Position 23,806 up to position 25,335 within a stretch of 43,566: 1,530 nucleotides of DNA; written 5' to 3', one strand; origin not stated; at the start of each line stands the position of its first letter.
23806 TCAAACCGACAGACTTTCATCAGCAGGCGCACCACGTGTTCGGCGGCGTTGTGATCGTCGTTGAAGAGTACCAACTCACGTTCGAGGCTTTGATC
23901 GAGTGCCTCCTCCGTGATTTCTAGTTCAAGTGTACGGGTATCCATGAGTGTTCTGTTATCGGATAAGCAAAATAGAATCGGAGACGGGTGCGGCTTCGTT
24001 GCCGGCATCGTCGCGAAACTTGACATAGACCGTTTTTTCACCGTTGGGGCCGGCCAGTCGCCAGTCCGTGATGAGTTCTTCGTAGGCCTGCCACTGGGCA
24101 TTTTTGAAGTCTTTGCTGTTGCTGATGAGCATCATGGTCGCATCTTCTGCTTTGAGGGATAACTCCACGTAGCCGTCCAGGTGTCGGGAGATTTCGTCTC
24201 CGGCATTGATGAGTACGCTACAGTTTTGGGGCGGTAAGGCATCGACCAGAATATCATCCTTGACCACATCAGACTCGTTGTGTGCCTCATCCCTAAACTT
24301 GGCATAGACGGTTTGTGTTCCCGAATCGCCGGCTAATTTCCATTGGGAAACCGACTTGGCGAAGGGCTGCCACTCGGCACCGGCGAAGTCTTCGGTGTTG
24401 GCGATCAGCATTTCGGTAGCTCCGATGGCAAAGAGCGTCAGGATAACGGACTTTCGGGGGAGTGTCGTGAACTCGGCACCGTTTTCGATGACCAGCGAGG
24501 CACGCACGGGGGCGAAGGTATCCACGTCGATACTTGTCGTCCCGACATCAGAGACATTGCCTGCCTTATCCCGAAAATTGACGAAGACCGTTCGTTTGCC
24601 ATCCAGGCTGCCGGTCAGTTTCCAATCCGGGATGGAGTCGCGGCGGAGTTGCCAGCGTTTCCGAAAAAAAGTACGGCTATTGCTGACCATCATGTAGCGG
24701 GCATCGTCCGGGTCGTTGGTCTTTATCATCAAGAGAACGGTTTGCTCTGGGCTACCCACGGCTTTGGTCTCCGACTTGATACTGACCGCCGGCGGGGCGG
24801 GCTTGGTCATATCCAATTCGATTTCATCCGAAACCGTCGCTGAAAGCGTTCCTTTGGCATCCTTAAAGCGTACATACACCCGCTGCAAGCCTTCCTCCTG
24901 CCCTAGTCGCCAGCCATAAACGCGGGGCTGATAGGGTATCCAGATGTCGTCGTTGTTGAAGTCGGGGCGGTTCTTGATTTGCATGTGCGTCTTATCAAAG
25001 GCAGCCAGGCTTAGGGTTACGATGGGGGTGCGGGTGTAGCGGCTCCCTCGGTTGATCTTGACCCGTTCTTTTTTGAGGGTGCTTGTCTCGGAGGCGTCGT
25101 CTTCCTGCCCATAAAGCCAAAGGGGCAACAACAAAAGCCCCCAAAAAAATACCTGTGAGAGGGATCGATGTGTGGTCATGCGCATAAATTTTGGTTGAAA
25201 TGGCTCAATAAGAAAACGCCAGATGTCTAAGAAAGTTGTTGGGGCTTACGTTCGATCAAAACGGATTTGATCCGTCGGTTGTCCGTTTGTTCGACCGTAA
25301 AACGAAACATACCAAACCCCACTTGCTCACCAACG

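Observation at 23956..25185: Secreted protein built from four tandem ~90-aa repeats, sitting where gldD normally follows gldE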

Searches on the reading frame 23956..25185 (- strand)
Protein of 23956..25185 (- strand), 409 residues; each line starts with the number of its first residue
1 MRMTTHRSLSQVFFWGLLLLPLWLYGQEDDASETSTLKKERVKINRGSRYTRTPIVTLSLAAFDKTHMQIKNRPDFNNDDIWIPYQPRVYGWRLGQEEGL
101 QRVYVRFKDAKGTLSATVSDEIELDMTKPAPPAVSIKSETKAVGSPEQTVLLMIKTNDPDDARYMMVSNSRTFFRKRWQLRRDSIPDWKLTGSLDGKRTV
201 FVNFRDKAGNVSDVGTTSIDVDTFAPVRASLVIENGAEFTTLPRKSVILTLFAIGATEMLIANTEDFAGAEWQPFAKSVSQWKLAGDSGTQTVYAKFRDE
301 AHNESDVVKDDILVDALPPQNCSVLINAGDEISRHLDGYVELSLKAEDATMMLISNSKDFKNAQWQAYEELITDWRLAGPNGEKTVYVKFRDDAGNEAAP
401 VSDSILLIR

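Call 3: search_protein_families(library=pfam, proteins=[window:23956-25185:-], max_evalue=1)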
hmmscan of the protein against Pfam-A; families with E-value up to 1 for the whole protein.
window:23956-25185:- (409 aa): 2 families
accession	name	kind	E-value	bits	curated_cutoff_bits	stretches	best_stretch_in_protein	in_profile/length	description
PF19077.6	Big_13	-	1e-07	32.8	27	1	157-223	35-102/102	Bacterial Ig-like domain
PF24154.1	Tis1_ImmP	-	0.019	15.5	27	0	68-112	1-43/74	Tis1 immunity protein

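Call 4: search_protein_families(library=ncbifam, proteins=[window:23956-25185:-], max_evalue=1)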
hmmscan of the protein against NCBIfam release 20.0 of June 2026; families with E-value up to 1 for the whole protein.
window:23956-25185:- (409 aa): 5 families
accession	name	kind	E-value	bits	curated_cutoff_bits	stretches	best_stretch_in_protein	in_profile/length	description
NF047446.1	barrel_OmpL47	domain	0.001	19.5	40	0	194-221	41-68/68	OmpL47-type beta-barrel domain-containing protein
NF033510.3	Ca_tandemer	repeat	0.021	15.2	50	0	186-212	70-96/96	Ca2+-stabilized repeat-containing adhesin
NF048003.1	GTA_spike_fiber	domain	0.055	14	36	0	353-398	9-53/182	phage head spike fiber domain-containing protein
NF047441.1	Lepto_OmpL47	equivalog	0.078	12.6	250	1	269-320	281-328/336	multi-beta-barrel domain surface protein OmpL47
TIGR02866.1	CoxB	equivalog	0.17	11.4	147.7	1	11-99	24-110/202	cytochrome c oxidase subunit II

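Call 8: find_homologous_proteins(query=window:23956-25185:-, max_evalue=0.001)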
Query window:23956-25185:- (409 aa): 112 proteins with E <= 0.001 among 4950 candidates.
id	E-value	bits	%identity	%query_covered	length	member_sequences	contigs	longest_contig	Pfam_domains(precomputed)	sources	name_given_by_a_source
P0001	3.2e-272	920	100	100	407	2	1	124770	PF19077.7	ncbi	ncbi:MAG: hypothetical protein ACFCUI_01090 [Bernardetiaceae bacterium]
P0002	3.6e-190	650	74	93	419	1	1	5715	PF19077.7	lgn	-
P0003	1.1e-188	645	71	100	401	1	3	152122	PF19077.7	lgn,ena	-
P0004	3.8e-188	643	72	98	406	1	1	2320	PF19077.7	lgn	-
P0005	4.1e-168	577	68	91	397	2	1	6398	PF19077.7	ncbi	-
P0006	4.8e-143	495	37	89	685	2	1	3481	PF19077.7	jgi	jgi:hypothetical protein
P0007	7.0e-130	451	34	90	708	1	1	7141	PF19077.7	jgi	jgi:hypothetical protein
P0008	8.5e-124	431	34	90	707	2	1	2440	PF26198.1,PF19077.7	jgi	jgi:hypothetical protein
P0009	5.7e-114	399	50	98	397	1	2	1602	-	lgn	-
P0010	3.7e-112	393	51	90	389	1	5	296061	PF19077.7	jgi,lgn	jgi:hypothetical protein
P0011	1.8e-109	384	50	90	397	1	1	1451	PF19077.7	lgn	-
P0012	2.9e-109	383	49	90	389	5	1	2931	PF19077.7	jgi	jgi:hypothetical protein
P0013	5.1e-104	366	48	90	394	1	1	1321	PF19077.7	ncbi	-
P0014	3.7e-102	360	33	81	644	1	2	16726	PF19077.7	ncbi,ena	-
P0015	3.9e-101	357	50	84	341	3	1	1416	PF19077.7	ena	-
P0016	4.7e-99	350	44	99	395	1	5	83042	-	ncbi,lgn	-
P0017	6.1e-98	346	45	90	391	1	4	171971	-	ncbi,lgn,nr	ncbi:MAG: hypothetical protein EAZ57_01700 [Cytophagales bacterium]|nr:MAG: hypothetical protein EAZ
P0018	7.2e-86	306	41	96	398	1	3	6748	PF19077.7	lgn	-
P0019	2.0e-85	305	41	92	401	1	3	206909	PF22501.2,PF19077.7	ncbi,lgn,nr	ncbi:MAG: hypothetical protein RMJ44_03910 [Cytophagales bacterium]|nr:hypothetical protein [Bernard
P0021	1.8e-80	289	38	94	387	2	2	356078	-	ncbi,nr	ncbi:MAG: hypothetical protein RMJ87_00915 [Cytophagales bacterium]|nr:hypothetical protein [Bernard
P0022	2.0e-80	288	39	92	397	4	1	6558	PF19077.7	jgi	jgi:hypothetical protein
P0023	3.4e-79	284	39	91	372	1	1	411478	PF10049.15,PF19077.7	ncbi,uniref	ncbi:hypothetical protein AAG747_14675 [Rapidithrix thailandica]|uniref:Ig-like domain-containing pr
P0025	2.8e-78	281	37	96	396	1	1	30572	PF19077.7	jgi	jgi:hypothetical protein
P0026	3.2e-78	281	39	94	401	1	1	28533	PF19077.7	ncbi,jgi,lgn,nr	ncbi:MAG: hypothetical protein MUC97_01720 [Bernardetiaceae bacterium]|jgi:hypothetical protein|nr:h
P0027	5.2e-76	274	39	89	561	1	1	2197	PF00963.25,PF19077.7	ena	-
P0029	4.7e-73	264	35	98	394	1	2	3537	PF19077.7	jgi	jgi:hypothetical protein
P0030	6.5e-72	260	36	96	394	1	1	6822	PF19077.7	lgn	-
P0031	5.3e-71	257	39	91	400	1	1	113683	PF19077.7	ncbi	-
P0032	6.4e-71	257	35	96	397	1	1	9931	PF19077.7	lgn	-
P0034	5.8e-70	254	37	93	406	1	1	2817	PF19077.7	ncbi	-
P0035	2.6e-68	249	37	92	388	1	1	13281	PF19077.7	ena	-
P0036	3.5e-68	248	36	98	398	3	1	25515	PF19077.7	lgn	-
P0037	7.9e-68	247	36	96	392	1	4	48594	PF19077.7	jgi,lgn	jgi:hypothetical protein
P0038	6.0e-67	244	37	90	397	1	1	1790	PF19077.7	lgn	-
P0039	1.2e-66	243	35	96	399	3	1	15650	PF19077.7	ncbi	ncbi:MAG: hypothetical protein OHK0038_21900 [Flammeovirgaceae bacterium]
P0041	3.8e-65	238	36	89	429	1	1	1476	PF19077.7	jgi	jgi:hypothetical protein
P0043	2.2e-61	226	28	90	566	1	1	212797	PF12245.15,PF26198.1,PF19077.7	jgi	jgi:hypothetical protein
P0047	4.7e-54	202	41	37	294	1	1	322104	PF19077.7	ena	-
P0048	1.0e-51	194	42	59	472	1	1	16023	PF19077.7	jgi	jgi:hypothetical protein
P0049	8.1e-49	184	31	91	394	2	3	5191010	PF19077.7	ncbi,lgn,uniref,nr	ncbi:hypothetical protein KMW28_15455 [Flammeovirga yaeyamensis]|uniref:Ig-like domain-containing pr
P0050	5.1e-47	178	40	59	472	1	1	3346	PF00963.25,PF19077.7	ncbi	-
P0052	9.0e-43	165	36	61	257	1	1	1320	PF19077.7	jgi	-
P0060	8.0e-21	92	26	94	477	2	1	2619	PF00041.28,PF19077.7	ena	-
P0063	8.5e-20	89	33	52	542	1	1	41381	PF19077.7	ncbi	-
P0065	1.1e-16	79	36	47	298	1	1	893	PF13860.13,PF19077.7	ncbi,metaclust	ncbi:unnamed protein product, partial [marine sediment metagenome]|metaclust:status=active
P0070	3.7e-14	70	39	33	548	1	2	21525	PF25788.3,PF19077.7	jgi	jgi:hypothetical protein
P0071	8.3e-14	69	33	52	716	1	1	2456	PF07732.22,PF19077.7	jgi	jgi:hypothetical protein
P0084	3.7e-7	47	30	52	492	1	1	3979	PF19077.7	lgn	-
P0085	7.7e-7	46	27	73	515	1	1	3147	PF19077.7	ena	-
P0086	1.1e-6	46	32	52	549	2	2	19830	PF19077.7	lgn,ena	-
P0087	2.2e-6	45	27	52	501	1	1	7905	PF19077.7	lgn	-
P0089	3.6e-6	44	28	52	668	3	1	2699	PF12245.15,PF19077.7,PF05048.20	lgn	-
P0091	8.5e-6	43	39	29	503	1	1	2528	PF19077.7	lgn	-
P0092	1.5e-5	42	38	23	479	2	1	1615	PF19077.7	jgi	-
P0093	1.6e-5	42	33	29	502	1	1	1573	PF19077.7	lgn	-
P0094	1.7e-5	42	28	52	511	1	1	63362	PF19077.7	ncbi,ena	-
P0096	3.1e-5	41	28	52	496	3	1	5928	PF19077.7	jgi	-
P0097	3.8e-5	41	28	52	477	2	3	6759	PF19077.7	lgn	-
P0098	5.5e-5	40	32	33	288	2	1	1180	PF19077.7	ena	-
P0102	8.5e-5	39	32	34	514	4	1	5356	PF19077.7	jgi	-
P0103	9.3e-5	39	36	29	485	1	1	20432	PF19077.7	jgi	jgi:hypothetical protein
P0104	1.5e-4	39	37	29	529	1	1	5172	PF19077.7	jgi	-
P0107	3.1e-4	38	29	52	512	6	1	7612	PF19077.7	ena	-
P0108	3.7e-4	37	37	23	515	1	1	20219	PF19077.7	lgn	-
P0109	4.0e-4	37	36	29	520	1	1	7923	PF19077.7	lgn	-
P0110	5.0e-4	37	32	22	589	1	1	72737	PF07495.20,PF19077.7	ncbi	-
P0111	5.4e-4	37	28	52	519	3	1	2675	PF19077.7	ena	-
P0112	5.4e-4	37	35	29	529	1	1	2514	PF19077.7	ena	-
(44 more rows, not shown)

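Call 9: find_related_loci(query=window:23956-25185:-, collection=genome_contigs, flank=8000)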
Query window:23956-25185:- (409 aa) in genome_contigs; peptide patterns used: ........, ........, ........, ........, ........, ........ (x = any residue, [..] = any of these).
32 stretches matched a pattern; 3 encode a relative of the query (tblastn E <= 1e-3); 3 distinct loci.
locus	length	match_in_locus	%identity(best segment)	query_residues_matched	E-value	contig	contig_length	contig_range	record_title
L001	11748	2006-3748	33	40-406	2e-47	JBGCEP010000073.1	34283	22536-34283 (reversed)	MAG: Oligoflexales bacterium isolate SGMAG-44 contig73, whole genome shotgun sequence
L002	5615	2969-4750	30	46-409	9e-35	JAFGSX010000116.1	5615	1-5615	MAG: Deltaproteobacteria bacterium isolate Zod_Metabat.937 k87_3055775, whole genome shotgun sequence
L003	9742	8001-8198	33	152-219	6e-5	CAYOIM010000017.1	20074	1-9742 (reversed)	MAG TPA_asm: uncultured Bdellovibrionales bacterium isolate binchicken_co347_165 genome assembly, contig: NODE_1448_leng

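Call 10: find_encoding_contigs(protein=P0049, flank=8000, max_places=2)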
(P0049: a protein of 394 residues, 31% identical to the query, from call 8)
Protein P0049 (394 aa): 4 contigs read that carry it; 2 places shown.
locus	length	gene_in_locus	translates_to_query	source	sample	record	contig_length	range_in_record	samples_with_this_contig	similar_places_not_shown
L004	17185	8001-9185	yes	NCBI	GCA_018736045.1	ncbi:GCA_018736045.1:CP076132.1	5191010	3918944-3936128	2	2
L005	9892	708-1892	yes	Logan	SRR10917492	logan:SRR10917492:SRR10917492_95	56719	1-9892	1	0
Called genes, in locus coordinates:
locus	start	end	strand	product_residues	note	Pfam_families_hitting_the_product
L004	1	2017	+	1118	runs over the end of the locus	PF02310:B12-binding, PF03308:MeaB, PF02492:cobW, PF01642:MM_CoA_mutase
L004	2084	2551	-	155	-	-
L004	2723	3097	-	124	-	-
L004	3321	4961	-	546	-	PF00560:LRR_1 (faint), PF12799:LRR_4 (faint), PF23598:LRR_14 (weak), PF13855:LRR_8 (weak), PF13516:LRR_6 (faint)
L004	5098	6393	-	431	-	PF07719:TPR_2 (faint), PF12895:ANAPC3 (faint), PF13424:TPR_12 (faint), PF13428:TPR_14 (faint), PF13431:TPR_17 (faint), PF25058:ARM_TT21 (faint), PF13181:TPR_8 (faint), PF14559:TPR_19 (weak), +1 more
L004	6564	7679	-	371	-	-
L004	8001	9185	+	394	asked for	PF19077:Big_13 (faint)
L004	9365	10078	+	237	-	PF01507:PAPS_reduct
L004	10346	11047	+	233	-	-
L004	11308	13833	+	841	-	PF22666:Glyco_hydro_2_N2, PF02837:Glyco_hydro_2_N (weak), PF00703:Glyco_hydro_2, PF17786:Mannosidase_ig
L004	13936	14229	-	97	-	PF07876:Dabb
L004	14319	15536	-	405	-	-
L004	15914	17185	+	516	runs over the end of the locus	PF00072:Response_reg, PF08665:PglZ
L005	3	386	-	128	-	?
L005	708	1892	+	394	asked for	PF19077:Big_13 (faint)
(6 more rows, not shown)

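Call 11: find_encoding_contigs(protein=P0023, flank=8000, max_places=2)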
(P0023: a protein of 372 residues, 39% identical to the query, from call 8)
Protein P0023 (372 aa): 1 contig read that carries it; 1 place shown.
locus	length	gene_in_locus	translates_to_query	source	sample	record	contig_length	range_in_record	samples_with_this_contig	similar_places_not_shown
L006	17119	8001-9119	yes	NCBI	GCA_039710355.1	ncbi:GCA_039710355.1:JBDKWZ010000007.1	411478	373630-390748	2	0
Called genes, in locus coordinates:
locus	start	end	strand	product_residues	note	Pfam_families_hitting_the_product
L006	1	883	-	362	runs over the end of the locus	PF00266:Aminotran_5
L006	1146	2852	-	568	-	PF01235:Na_Ala_symp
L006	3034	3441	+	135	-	PF00903:Glyoxalase, PF13468:Glyoxalase_3, PF13669:Glyoxalase_4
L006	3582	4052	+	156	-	PF01503:PRA-PH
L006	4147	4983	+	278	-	PF00106:adh_short, PF08659:KR, PF13561:adh_short_C2, PF08643:DUF1776 (weak)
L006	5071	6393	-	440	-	PF13431:TPR_17 (faint), PF13424:TPR_12 (faint), PF13428:TPR_14 (faint), PF23914:TPR_CcmH_CycH (faint), PF25058:ARM_TT21 (faint), PF13432:TPR_16 (weak), PF14559:TPR_19, PF12895:ANAPC3 (weak), +11 more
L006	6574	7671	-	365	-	-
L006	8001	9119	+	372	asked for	PF19077:Big_13 (faint), PF10049:DUF2283 (faint)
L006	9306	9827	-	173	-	PF25589:DUF7935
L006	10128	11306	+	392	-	PF00108:Thiolase_N, PF02803:Thiolase_C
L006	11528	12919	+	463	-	PF00364:Biotin_lipoyl (faint), PF25917:BSH_RND, PF25973:BSH_CzcB (weak), PF25885:HH_EMRA, PF25881:HH_YBHG (weak), PF25876:HH_MFP_RND (weak)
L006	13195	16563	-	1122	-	PF00133:tRNA-synt_1, PF09334:tRNA-synt_1g (weak), PF08264:Anticodon_1, PF19302:DUF5915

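Call 12: find_encoding_contigs(protein=P0017, flank=8000, max_places=2)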
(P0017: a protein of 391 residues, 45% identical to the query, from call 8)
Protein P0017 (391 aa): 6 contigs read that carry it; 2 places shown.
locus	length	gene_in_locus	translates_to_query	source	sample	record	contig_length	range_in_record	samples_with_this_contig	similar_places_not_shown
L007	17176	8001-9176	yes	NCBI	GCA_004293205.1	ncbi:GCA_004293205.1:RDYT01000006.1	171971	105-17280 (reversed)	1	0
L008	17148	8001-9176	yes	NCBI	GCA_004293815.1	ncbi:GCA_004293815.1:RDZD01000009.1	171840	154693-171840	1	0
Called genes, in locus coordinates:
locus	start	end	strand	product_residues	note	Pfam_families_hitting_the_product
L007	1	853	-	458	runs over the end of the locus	PF00112:Peptidase_C1, PF13529:Peptidase_C39_2 (faint)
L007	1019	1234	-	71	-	-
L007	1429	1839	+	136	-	PF12844:HTH_19, PF13560:HTH_31, PF01381:HTH_3, PF13443:HTH_26 (weak)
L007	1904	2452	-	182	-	-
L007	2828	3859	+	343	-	PF25594:GldB_lipo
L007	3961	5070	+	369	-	PF14289:DUF4369 (faint), PF00578:AhpC-TSA, PF08534:Redoxin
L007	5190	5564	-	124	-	PF13564:DoxX_2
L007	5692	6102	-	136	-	PF08327:AHSA1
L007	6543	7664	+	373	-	PF00793:DAHP_synth_1, PF01817:CM_2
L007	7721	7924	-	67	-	-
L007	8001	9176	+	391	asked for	-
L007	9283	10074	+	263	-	PF01145:Band_7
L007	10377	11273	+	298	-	PF00560:LRR_1 (faint), PF13855:LRR_8 (weak), PF12799:LRR_4 (weak), PF23598:LRR_14, PF13855:LRR_8 (weak), PF12799:LRR_4 (weak), PF13855:LRR_8, PF12799:LRR_4 (weak)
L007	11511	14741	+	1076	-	PF26549:Tricorn_N, PF26550:Tricorn_2nd, PF07676:PD40, PF26549:Tricorn_N, PF26550:Tricorn_2nd, PF07676:PD40, PF14684:Tricorn_C1, PF14685:PDZ_Tricorn, +3 more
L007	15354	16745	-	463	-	PF00890:FAD_binding_2 (weak), PF01266:DAO (faint), PF01494:FAD_binding_3 (faint), PF02826:2-Hacid_dh_C (faint), PF07992:Pyr_redox_2, PF13738:Pyr_redox_3, PF00070:Pyr_redox, PF02852:Pyr_redox_dim, +4 more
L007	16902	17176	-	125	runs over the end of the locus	PF12770:CHAT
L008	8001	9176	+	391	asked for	-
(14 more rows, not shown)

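Call 13: find_encoding_contigs(protein=P0021, flank=8000, max_places=2)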
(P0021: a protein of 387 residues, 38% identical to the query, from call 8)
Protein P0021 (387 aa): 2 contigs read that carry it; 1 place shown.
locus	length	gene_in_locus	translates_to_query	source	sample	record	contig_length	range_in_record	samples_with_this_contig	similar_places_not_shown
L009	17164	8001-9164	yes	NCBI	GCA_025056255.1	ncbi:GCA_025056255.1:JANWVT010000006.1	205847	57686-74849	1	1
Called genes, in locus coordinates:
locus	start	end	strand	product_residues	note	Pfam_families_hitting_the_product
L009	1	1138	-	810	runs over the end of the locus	PF01588:tRNA_bind, PF03483:B3_4, PF03484:B5, PF17759:tRNA_synthFbeta, PF03147:FDX-ACB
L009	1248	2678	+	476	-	PF12801:Fer4_5, PF13237:Fer4_10 (faint), PF13484:Fer4_16 (faint), PF13534:Fer4_17 (faint), PF12838:Fer4_7 (weak), PF13187:Fer4_9 (weak), PF13746:Fer4_18, PF11614:FixG_C, +1 more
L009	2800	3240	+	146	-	PF05751:FixH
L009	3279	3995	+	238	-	PF13386:DsbD_2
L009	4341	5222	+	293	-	-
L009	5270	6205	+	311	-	PF00288:GHMP_kinases_N, PF08544:GHMP_kinases_C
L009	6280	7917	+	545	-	PF13432:TPR_16 (faint), PF13181:TPR_8 (faint), PF13374:TPR_10 (faint), PF13428:TPR_14 (faint), PF14559:TPR_19 (faint), PF13424:TPR_12 (weak), PF24885:TPR_NPHP3 (weak), PF13424:TPR_12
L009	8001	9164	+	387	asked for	-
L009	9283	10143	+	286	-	PF11138:DUF2911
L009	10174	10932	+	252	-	PF00561:Abhydrolase_1, PF12697:Abhydrolase_6, PF12146:Hydrolase_4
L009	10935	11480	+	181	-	-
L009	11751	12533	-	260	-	PF00085:Thioredoxin, PF13899:Thioredoxin_7 (weak), PF13098:Thioredoxin_2, PF05036:SPOR (faint)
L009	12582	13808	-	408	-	PF13439:Glyco_transf_4 (weak), PF13579:Glyco_trans_4_4 (weak), PF26337:Gtf3_C (weak)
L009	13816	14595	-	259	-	PF13640:2OG-FeII_Oxy_3, PF13661:2OG-FeII_Oxy_4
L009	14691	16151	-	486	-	PF00474:SSF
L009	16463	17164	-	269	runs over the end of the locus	-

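Call 14: find_encoding_contigs(protein=P0003, flank=8000, max_places=1)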
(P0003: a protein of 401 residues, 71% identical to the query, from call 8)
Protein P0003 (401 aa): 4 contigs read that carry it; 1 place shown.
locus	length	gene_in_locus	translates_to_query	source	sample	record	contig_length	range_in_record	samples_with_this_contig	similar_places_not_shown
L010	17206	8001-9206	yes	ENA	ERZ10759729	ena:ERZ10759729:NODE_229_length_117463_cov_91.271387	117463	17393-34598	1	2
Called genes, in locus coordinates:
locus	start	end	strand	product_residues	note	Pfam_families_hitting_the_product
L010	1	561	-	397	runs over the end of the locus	PF13519:VWA_2 (faint), PF05762:VWA_CoxE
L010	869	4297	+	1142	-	PF07517:SecA_DEAD, PF01043:SecA_PP_bind, PF21090:P-loop_SecA, PF07516:SecA_SW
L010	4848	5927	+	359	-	PF00730:HhH-GPD, PF00633:HHH (weak), PF14815:NUDIX_4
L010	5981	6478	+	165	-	PF00436:SSB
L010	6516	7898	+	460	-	PF01595:CNNM, PF00571:CBS (faint), PF03471:CorC_HlyC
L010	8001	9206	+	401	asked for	PF19077:Big_13 (faint)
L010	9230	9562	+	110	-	PF02617:ClpS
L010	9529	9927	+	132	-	PF02537:CRCB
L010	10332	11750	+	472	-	PF03573:OprD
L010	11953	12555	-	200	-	PF19964:EAD11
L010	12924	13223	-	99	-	-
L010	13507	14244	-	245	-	PF13671:AAA_33 (weak), PF06414:Zeta_toxin (weak)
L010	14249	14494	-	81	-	-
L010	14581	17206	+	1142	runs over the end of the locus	-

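Call 15: find_encoding_contigs(protein=P0010, flank=8000, max_places=1)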
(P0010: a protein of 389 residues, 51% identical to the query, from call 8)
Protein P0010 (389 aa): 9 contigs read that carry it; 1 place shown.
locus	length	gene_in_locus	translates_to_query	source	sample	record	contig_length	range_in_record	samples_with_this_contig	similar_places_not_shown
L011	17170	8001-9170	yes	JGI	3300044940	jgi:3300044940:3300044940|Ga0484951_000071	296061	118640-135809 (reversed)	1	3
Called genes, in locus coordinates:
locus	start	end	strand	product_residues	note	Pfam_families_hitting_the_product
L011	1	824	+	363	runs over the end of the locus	PF14226:DIOX_N, PF03171:2OG-FeII_Oxy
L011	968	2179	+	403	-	PF00691:OmpA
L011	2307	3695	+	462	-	-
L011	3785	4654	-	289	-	-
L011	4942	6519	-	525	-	PF04389:Peptidase_M28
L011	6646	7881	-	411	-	PF02441:Flavoprotein, PF04127:DFP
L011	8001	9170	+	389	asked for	PF19077:Big_13 (faint)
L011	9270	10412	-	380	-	-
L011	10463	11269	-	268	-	PF00929:RNase_T, PF20600:ExoX-like_C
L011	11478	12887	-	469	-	-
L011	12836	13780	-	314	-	PF00478:IMPDH (faint), PF03060:NMO, PF01070:FMN_dh, PF05690:ThiG (weak)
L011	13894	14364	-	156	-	PF14109:GldH_lipo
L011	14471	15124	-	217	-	PF09365:DUF2461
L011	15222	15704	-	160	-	PF02631:RecX_HTH2, PF21981:RecX_HTH3 (weak)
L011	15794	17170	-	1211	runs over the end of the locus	PF02811:PHP, PF07733:DNA_pol3_alpha, PF17657:DNA_pol3_finger, PF14579:HHH_6, PF01336:tRNA_anti-codon (weak)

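Call 16: find_encoding_contigs(protein=P0016, flank=8000, max_places=1)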
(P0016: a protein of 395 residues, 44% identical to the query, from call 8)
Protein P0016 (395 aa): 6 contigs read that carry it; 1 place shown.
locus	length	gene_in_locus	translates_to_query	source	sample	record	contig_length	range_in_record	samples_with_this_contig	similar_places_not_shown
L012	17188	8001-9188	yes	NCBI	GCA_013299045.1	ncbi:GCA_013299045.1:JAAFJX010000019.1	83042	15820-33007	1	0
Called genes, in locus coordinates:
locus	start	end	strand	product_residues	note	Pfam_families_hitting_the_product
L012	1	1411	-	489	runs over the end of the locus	PF11638:DnaA_N, PF00308:Bac_DnaA, PF01695:IstB_IS21, PF00004:AAA (weak), PF08299:Bac_DnaA_C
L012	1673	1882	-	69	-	-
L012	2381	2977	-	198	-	PF00583:Acetyltransf_1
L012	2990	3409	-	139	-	PF01042:Ribonuc_L-PSP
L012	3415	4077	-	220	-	PF00923:TAL_FSA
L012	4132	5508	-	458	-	PF00291:PALP, PF00571:CBS (faint)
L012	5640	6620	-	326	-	PF01464:SLT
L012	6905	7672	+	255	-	PF01814:Hemerythrin (faint)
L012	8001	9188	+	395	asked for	-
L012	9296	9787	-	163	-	-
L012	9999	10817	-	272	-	PF01497:Peripla_BP_2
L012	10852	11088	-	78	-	PF00550:PP-binding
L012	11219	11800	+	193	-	PF01725:Ham1p_like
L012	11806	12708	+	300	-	PF03071:GNT-I (weak)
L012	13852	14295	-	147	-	PF01281:Ribosomal_L9_N, PF03948:Ribosomal_L9_C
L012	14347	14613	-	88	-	PF01084:Ribosomal_S18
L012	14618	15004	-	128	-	PF01250:Ribosomal_S6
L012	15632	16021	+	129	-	PF00226:DnaJ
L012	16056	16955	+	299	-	PF04012:PspA_IM30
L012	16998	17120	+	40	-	-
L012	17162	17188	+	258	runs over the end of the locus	PF00149:Metallophos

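Call 17: find_encoding_contigs(protein=P0019, flank=8000, max_places=1)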
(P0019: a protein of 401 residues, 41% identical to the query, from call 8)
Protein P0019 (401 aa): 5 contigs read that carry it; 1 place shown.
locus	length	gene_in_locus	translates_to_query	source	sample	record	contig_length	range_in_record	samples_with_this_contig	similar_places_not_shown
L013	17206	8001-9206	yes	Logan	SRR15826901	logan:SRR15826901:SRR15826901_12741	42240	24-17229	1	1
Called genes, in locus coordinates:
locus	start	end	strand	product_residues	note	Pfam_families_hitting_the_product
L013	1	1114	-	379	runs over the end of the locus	?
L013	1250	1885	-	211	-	PF08843:AbiEii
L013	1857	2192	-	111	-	-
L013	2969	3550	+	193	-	PF04055:Radical_SAM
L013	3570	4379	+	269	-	PF09674:DUF2400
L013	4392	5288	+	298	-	-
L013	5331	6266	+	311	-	PF00288:GHMP_kinases_N, PF08544:GHMP_kinases_C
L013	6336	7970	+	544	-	PF07719:TPR_2 (faint), PF13181:TPR_8 (faint), PF13424:TPR_12 (weak), PF13428:TPR_14 (faint), PF13432:TPR_16 (faint), PF17874:TPR_MalT (faint), PF24885:TPR_NPHP3 (faint), PF13424:TPR_12, +2 more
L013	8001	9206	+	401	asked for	PF22501:DUF6991 (faint), PF19077:Big_13 (faint)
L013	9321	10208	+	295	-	PF11138:DUF2911, PF07719:TPR_2 (faint)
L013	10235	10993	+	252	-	PF00756:Esterase (faint), PF00561:Abhydrolase_1, PF12146:Hydrolase_4 (faint), PF12697:Abhydrolase_6, PF00561:Abhydrolase_1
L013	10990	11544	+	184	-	-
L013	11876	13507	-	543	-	PF00171:Aldedh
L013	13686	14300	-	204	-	PF17837:4PPT_N, PF01648:ACPS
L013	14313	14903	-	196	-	PF13505:OMP_b-brl, PF13568:OMP_b-brl_2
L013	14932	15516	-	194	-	PF01844:HNH, PF13395:HNH_4 (weak), PF14279:HNH_5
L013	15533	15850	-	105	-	PF00581:Rhodanese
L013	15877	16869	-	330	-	PF12127:FloA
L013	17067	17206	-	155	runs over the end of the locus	PF03449:GreA_GreB_N, PF01272:GreA_GreB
